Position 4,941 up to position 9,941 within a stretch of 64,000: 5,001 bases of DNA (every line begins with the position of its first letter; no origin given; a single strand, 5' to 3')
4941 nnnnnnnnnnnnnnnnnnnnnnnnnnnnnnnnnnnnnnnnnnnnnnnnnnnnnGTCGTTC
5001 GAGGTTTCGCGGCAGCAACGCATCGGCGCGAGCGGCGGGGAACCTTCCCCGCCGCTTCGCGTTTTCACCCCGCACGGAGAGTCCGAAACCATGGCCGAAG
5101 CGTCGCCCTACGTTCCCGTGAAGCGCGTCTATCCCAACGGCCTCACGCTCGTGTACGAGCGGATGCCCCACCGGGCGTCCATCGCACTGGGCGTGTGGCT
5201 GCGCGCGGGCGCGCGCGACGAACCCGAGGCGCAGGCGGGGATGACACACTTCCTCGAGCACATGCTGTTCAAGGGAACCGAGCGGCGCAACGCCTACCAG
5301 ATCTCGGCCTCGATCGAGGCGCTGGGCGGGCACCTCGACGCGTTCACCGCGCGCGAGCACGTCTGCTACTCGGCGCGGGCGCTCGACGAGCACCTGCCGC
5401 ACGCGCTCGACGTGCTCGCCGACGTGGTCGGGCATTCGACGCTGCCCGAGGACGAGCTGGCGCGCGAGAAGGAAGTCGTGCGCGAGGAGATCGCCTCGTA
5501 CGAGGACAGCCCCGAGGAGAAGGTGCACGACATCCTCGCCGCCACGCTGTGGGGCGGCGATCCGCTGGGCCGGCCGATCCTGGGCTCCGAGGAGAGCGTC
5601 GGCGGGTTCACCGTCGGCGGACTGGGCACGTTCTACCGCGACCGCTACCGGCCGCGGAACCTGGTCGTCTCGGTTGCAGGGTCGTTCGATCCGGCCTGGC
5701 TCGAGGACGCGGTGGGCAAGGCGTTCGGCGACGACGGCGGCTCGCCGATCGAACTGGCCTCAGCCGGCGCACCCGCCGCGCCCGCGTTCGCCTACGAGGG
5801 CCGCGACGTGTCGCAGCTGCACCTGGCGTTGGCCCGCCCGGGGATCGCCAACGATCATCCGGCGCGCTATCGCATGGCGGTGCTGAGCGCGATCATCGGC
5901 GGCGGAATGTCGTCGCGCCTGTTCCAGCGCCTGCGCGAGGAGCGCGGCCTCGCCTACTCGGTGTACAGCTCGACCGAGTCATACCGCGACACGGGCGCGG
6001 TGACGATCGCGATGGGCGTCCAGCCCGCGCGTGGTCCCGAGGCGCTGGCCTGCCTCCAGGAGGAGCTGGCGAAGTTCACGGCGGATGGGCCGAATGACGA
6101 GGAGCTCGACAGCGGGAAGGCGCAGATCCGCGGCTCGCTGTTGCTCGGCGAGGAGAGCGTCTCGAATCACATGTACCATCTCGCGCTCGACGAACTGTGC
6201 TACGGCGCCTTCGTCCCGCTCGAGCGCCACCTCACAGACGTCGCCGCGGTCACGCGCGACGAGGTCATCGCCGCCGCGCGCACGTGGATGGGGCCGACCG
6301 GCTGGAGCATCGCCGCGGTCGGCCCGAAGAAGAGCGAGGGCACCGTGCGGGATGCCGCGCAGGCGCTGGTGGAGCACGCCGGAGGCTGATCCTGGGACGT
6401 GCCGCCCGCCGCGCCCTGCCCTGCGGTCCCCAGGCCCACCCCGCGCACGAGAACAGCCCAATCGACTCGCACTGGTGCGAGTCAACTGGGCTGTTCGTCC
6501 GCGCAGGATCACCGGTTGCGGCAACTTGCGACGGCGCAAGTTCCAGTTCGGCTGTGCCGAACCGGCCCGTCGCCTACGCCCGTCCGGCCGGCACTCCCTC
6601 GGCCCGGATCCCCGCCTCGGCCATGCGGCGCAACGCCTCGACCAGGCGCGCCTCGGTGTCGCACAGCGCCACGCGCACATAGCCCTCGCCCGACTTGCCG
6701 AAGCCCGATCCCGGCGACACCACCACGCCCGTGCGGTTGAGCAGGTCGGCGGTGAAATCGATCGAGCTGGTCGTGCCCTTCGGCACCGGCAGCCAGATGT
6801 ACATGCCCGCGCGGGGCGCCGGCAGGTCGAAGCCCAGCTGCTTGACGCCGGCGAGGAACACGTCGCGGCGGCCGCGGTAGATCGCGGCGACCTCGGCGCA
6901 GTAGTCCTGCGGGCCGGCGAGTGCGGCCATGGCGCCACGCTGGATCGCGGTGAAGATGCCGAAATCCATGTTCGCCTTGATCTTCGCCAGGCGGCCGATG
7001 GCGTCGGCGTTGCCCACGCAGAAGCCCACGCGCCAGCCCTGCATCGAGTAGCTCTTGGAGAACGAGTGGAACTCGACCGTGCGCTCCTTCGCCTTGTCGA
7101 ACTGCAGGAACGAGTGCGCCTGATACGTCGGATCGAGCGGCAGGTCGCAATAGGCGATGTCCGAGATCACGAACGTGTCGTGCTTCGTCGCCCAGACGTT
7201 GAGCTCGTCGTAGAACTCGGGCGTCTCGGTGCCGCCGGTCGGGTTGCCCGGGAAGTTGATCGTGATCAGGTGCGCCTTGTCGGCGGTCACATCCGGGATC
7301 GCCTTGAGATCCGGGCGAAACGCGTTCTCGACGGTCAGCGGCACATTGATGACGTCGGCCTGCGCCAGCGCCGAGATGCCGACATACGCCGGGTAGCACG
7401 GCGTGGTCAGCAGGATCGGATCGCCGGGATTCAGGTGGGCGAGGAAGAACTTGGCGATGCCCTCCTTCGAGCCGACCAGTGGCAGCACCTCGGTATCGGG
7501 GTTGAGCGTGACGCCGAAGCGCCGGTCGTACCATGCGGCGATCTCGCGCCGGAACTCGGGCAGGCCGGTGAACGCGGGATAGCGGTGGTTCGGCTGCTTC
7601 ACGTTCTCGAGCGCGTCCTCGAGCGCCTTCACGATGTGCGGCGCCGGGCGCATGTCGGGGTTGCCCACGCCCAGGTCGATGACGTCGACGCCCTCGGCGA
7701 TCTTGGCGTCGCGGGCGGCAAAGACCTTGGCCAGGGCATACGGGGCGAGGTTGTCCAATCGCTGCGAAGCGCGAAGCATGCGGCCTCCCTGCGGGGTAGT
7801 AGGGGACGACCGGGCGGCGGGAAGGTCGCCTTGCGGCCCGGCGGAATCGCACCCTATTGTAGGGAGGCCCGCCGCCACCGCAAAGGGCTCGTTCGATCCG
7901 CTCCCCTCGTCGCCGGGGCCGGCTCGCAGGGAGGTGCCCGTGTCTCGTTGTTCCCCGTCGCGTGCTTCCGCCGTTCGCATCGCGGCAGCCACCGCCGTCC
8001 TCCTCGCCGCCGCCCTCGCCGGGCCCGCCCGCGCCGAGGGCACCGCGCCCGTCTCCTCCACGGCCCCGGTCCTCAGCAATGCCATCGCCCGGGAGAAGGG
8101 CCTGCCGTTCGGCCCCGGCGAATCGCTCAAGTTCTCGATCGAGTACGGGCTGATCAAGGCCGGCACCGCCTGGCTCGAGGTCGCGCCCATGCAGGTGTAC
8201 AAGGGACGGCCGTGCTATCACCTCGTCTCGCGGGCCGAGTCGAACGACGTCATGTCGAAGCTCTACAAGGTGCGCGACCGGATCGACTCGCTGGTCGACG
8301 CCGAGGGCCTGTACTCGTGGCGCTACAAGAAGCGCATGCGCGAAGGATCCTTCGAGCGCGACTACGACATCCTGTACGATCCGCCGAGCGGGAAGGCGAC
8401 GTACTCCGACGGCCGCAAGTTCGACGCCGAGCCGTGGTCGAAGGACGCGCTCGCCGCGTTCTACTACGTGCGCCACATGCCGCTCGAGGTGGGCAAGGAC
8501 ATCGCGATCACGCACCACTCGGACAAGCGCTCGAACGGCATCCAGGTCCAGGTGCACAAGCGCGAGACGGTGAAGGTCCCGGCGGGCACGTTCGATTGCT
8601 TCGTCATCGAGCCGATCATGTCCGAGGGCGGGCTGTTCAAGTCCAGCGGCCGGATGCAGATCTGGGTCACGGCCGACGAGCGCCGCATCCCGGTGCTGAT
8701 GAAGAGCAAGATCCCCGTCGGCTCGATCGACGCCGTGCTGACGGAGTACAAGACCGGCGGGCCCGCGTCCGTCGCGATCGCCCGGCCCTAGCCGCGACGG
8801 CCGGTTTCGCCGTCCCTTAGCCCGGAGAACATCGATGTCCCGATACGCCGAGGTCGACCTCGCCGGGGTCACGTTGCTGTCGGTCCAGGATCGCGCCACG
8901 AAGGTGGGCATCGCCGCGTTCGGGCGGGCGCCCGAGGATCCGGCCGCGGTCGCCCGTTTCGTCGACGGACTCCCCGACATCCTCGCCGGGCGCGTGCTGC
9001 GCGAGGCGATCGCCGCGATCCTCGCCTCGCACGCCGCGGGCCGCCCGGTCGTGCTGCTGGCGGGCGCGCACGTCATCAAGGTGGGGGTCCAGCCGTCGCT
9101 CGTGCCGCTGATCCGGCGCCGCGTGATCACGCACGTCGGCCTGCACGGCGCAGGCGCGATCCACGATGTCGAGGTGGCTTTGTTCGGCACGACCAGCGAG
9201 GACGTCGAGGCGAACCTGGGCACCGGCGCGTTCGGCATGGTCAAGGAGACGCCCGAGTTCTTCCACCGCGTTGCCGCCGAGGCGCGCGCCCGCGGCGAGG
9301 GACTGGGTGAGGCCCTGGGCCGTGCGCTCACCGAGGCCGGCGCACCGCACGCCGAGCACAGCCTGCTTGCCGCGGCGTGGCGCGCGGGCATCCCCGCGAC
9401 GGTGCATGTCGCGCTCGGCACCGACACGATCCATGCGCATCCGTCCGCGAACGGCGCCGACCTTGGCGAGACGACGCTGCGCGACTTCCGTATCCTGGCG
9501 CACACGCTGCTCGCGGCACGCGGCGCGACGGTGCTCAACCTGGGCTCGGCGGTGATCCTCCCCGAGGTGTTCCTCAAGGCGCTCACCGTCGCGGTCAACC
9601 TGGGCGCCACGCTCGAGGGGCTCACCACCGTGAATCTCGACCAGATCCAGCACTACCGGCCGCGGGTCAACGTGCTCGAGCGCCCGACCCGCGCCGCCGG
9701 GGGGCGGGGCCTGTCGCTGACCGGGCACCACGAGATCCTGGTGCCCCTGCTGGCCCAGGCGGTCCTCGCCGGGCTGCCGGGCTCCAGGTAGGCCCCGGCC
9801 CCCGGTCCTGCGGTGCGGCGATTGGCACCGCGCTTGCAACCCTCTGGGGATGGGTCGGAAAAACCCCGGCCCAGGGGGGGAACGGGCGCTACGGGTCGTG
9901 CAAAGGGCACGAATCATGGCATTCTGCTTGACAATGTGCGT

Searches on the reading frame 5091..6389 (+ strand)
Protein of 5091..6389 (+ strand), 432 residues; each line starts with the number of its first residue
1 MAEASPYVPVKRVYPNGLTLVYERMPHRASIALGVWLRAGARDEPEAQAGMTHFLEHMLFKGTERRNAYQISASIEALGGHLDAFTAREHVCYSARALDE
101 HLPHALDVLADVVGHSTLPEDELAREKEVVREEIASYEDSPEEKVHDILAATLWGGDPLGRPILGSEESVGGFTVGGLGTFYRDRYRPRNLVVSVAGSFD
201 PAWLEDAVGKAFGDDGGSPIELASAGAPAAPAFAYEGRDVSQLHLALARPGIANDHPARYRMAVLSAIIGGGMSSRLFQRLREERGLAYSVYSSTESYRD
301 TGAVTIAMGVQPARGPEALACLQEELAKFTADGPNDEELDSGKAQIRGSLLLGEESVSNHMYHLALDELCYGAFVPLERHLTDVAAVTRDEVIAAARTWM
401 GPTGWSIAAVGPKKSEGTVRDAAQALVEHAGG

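Call 10: search_protein_families(library=pfam, proteins=[window:5091-6389:+], max_evalue=0.01)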
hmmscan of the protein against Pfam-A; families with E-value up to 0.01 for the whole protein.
window:5091-6389:+ (432 aa): 3 families
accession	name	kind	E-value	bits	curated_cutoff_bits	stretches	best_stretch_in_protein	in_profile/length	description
PF00675.25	Peptidase_M16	-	8.1e-41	139.8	22.3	1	21-165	3-147/149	Insulinase (Peptidase family M16)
PF05193.26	Peptidase_M16_C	-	4e-35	121.7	23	1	180-345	9-180/181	Peptidase M16 inactive domain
PF22456.1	PqqF-like_C_4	-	0.004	17.7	27.5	0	273-331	6-60/100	PQQ synthase PqqF-like, C-terminal lobe domain 4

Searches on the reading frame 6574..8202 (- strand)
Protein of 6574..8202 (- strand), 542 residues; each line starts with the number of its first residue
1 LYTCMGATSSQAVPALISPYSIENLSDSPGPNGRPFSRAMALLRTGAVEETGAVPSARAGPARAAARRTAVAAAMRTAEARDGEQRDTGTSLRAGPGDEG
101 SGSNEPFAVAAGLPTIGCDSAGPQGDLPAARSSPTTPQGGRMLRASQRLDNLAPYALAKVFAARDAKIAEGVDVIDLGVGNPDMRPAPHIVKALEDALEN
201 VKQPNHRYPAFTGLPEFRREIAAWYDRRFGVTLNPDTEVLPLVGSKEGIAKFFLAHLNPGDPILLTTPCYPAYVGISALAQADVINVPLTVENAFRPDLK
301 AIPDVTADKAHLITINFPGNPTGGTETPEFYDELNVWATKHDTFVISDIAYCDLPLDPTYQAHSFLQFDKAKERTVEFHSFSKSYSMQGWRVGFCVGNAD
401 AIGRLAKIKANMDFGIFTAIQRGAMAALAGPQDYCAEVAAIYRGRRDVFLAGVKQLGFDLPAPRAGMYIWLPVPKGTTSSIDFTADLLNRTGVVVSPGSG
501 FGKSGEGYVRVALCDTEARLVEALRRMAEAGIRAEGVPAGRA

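Call 10: search_protein_families(library=pfam, proteins=[window:6574-8202:-], max_evalue=0.01)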
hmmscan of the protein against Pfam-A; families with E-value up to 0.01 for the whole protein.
window:6574-8202:- (542 aa): 1 family
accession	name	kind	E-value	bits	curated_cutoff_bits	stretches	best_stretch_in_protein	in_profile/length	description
PF00155.27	Aminotran_1_2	-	2.3e-59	201.8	19.7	1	173-525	2-359/361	Aminotransferase class I and II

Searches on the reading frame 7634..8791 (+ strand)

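Call 10: search_protein_families(library=pfam, proteins=[window:7634-8791:+], max_evalue=0.01)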
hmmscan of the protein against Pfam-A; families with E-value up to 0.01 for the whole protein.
window:7634-8791:+ (385 aa): 2 families
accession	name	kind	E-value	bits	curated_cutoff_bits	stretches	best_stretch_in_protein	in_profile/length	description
PF11306.15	DUF3108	-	3.7e-43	148.2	26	1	166-370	1-209/209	Protein of unknown function (DUF3108)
PF21347.3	DUF3108_like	-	0.00017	22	27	1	306-330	135-159/199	DUF3108-like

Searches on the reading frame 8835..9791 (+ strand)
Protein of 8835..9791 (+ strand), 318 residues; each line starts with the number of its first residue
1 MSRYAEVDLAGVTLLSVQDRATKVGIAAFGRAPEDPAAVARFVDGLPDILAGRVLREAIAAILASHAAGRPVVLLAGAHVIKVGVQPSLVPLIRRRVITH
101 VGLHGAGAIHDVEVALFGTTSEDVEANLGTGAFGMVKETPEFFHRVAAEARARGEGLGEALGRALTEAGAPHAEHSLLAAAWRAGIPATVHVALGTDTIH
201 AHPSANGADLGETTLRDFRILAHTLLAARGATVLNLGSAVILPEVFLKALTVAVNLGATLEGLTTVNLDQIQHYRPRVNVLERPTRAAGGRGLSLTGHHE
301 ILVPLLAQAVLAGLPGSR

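Call 10: search_protein_families(library=pfam, proteins=[window:8835-9791:+], max_evalue=0.01)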
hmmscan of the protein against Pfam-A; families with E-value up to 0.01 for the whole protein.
window:8835-9791:+ (318 aa): 1 family
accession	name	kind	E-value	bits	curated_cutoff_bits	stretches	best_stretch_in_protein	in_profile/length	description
PF21570.3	ArgZ-like_C_2nd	-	0.00015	21.9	27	1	67-120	12-65/213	Arginine dihydrolase ArgZ-like, C-terminal, Rossmann fold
